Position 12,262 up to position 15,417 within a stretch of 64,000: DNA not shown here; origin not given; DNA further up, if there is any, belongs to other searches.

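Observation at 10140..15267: Stand-alone NuoEFG-like module with a 'pseudo-formate dehydrogenase' subunit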

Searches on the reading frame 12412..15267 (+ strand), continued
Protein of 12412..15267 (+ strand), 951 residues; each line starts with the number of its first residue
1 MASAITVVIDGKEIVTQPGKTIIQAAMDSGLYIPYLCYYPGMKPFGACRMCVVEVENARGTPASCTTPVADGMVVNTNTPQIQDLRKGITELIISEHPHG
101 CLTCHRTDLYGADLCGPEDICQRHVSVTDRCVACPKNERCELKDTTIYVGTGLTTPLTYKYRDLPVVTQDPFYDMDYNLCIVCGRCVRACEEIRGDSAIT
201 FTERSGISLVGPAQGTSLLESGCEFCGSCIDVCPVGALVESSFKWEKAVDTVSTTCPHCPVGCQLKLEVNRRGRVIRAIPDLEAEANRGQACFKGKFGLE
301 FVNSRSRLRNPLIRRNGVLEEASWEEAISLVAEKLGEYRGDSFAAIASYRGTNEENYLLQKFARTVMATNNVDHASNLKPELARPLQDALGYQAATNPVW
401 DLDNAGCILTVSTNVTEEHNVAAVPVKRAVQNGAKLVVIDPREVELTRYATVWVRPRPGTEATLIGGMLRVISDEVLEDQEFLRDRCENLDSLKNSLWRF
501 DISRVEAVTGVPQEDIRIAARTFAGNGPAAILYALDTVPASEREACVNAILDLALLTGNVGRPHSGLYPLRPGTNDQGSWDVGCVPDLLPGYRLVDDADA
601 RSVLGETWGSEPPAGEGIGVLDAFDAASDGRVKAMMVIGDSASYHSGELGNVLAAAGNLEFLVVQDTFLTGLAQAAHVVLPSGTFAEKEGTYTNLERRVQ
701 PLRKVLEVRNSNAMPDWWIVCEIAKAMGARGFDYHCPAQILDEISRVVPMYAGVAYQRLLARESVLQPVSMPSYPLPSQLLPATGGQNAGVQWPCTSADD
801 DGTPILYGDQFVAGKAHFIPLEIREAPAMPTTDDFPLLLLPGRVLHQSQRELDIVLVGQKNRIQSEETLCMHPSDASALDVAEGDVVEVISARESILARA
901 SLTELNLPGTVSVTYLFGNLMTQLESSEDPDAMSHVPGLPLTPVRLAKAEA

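Call 5: search_solved_structures(query=window:12412-15267:+, show_alignments=3, max_evalue=1e-20)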
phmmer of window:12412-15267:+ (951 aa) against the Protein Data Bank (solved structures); distinct sequences matched with E-value up to 1e-20: 76 (the best 60 are shown).
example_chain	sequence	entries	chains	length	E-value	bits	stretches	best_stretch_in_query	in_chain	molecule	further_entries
9wxb_B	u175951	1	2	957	1.9e-162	545.9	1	4-765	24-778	Formate dehydrogenase alpha subunit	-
6tg9_A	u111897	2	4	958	2.7e-158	532.2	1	5-765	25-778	Formate dehydrogenase subunit alpha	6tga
8rqz_C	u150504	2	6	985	2.1e-121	410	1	240-773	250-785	Probable oxidoreductase YjgC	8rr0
9gzq_A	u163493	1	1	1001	2.7e-121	409.7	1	240-773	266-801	Probable oxidoreductase YjgC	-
7qv7_S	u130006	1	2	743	6.5e-116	391.9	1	250-945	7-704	Hydrogen dependent carbon dioxide reductase subunit FdhF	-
7vw6_A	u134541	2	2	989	4e-115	389.3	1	171-777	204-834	Formate dehydrogenase | Tungsten-containing formate dehydrogenase alpha subunit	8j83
7e5z_A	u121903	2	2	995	4.1e-115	389.2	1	171-777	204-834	Formate dehydrogenase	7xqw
9t1s_L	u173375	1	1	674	3.8e-111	376.1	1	249-933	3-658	formate dehydrogenase (coenzyme F420)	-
1aa6_A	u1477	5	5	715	1.7e-97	331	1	252-759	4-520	FORMATE DEHYDROGENASE H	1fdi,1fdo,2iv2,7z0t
7bkb_D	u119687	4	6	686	4.9e-93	316.2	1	250-763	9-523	Formate dehydrogenase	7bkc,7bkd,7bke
9bov_A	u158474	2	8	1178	1.6e-79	271.5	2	159-584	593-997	Molybdopterin oxidoreductase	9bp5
8oh5_C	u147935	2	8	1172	3e-72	247.4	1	169-423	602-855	Formate dehydrogenase-O, major subunit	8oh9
8e9g_G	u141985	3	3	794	5.6e-64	220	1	131-468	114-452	NADH-quinone oxidoreductase subunit G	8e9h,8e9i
7t2r_A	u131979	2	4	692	2.1e-53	185.1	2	131-373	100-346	NiFe hydrogenase subunit A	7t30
2fug_3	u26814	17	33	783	2.5e-48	168.2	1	7-372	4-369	NADH-quinone oxidoreductase chain 3 | NADH-QUINONE OXIDOREDUCTASE SUBUNIT 3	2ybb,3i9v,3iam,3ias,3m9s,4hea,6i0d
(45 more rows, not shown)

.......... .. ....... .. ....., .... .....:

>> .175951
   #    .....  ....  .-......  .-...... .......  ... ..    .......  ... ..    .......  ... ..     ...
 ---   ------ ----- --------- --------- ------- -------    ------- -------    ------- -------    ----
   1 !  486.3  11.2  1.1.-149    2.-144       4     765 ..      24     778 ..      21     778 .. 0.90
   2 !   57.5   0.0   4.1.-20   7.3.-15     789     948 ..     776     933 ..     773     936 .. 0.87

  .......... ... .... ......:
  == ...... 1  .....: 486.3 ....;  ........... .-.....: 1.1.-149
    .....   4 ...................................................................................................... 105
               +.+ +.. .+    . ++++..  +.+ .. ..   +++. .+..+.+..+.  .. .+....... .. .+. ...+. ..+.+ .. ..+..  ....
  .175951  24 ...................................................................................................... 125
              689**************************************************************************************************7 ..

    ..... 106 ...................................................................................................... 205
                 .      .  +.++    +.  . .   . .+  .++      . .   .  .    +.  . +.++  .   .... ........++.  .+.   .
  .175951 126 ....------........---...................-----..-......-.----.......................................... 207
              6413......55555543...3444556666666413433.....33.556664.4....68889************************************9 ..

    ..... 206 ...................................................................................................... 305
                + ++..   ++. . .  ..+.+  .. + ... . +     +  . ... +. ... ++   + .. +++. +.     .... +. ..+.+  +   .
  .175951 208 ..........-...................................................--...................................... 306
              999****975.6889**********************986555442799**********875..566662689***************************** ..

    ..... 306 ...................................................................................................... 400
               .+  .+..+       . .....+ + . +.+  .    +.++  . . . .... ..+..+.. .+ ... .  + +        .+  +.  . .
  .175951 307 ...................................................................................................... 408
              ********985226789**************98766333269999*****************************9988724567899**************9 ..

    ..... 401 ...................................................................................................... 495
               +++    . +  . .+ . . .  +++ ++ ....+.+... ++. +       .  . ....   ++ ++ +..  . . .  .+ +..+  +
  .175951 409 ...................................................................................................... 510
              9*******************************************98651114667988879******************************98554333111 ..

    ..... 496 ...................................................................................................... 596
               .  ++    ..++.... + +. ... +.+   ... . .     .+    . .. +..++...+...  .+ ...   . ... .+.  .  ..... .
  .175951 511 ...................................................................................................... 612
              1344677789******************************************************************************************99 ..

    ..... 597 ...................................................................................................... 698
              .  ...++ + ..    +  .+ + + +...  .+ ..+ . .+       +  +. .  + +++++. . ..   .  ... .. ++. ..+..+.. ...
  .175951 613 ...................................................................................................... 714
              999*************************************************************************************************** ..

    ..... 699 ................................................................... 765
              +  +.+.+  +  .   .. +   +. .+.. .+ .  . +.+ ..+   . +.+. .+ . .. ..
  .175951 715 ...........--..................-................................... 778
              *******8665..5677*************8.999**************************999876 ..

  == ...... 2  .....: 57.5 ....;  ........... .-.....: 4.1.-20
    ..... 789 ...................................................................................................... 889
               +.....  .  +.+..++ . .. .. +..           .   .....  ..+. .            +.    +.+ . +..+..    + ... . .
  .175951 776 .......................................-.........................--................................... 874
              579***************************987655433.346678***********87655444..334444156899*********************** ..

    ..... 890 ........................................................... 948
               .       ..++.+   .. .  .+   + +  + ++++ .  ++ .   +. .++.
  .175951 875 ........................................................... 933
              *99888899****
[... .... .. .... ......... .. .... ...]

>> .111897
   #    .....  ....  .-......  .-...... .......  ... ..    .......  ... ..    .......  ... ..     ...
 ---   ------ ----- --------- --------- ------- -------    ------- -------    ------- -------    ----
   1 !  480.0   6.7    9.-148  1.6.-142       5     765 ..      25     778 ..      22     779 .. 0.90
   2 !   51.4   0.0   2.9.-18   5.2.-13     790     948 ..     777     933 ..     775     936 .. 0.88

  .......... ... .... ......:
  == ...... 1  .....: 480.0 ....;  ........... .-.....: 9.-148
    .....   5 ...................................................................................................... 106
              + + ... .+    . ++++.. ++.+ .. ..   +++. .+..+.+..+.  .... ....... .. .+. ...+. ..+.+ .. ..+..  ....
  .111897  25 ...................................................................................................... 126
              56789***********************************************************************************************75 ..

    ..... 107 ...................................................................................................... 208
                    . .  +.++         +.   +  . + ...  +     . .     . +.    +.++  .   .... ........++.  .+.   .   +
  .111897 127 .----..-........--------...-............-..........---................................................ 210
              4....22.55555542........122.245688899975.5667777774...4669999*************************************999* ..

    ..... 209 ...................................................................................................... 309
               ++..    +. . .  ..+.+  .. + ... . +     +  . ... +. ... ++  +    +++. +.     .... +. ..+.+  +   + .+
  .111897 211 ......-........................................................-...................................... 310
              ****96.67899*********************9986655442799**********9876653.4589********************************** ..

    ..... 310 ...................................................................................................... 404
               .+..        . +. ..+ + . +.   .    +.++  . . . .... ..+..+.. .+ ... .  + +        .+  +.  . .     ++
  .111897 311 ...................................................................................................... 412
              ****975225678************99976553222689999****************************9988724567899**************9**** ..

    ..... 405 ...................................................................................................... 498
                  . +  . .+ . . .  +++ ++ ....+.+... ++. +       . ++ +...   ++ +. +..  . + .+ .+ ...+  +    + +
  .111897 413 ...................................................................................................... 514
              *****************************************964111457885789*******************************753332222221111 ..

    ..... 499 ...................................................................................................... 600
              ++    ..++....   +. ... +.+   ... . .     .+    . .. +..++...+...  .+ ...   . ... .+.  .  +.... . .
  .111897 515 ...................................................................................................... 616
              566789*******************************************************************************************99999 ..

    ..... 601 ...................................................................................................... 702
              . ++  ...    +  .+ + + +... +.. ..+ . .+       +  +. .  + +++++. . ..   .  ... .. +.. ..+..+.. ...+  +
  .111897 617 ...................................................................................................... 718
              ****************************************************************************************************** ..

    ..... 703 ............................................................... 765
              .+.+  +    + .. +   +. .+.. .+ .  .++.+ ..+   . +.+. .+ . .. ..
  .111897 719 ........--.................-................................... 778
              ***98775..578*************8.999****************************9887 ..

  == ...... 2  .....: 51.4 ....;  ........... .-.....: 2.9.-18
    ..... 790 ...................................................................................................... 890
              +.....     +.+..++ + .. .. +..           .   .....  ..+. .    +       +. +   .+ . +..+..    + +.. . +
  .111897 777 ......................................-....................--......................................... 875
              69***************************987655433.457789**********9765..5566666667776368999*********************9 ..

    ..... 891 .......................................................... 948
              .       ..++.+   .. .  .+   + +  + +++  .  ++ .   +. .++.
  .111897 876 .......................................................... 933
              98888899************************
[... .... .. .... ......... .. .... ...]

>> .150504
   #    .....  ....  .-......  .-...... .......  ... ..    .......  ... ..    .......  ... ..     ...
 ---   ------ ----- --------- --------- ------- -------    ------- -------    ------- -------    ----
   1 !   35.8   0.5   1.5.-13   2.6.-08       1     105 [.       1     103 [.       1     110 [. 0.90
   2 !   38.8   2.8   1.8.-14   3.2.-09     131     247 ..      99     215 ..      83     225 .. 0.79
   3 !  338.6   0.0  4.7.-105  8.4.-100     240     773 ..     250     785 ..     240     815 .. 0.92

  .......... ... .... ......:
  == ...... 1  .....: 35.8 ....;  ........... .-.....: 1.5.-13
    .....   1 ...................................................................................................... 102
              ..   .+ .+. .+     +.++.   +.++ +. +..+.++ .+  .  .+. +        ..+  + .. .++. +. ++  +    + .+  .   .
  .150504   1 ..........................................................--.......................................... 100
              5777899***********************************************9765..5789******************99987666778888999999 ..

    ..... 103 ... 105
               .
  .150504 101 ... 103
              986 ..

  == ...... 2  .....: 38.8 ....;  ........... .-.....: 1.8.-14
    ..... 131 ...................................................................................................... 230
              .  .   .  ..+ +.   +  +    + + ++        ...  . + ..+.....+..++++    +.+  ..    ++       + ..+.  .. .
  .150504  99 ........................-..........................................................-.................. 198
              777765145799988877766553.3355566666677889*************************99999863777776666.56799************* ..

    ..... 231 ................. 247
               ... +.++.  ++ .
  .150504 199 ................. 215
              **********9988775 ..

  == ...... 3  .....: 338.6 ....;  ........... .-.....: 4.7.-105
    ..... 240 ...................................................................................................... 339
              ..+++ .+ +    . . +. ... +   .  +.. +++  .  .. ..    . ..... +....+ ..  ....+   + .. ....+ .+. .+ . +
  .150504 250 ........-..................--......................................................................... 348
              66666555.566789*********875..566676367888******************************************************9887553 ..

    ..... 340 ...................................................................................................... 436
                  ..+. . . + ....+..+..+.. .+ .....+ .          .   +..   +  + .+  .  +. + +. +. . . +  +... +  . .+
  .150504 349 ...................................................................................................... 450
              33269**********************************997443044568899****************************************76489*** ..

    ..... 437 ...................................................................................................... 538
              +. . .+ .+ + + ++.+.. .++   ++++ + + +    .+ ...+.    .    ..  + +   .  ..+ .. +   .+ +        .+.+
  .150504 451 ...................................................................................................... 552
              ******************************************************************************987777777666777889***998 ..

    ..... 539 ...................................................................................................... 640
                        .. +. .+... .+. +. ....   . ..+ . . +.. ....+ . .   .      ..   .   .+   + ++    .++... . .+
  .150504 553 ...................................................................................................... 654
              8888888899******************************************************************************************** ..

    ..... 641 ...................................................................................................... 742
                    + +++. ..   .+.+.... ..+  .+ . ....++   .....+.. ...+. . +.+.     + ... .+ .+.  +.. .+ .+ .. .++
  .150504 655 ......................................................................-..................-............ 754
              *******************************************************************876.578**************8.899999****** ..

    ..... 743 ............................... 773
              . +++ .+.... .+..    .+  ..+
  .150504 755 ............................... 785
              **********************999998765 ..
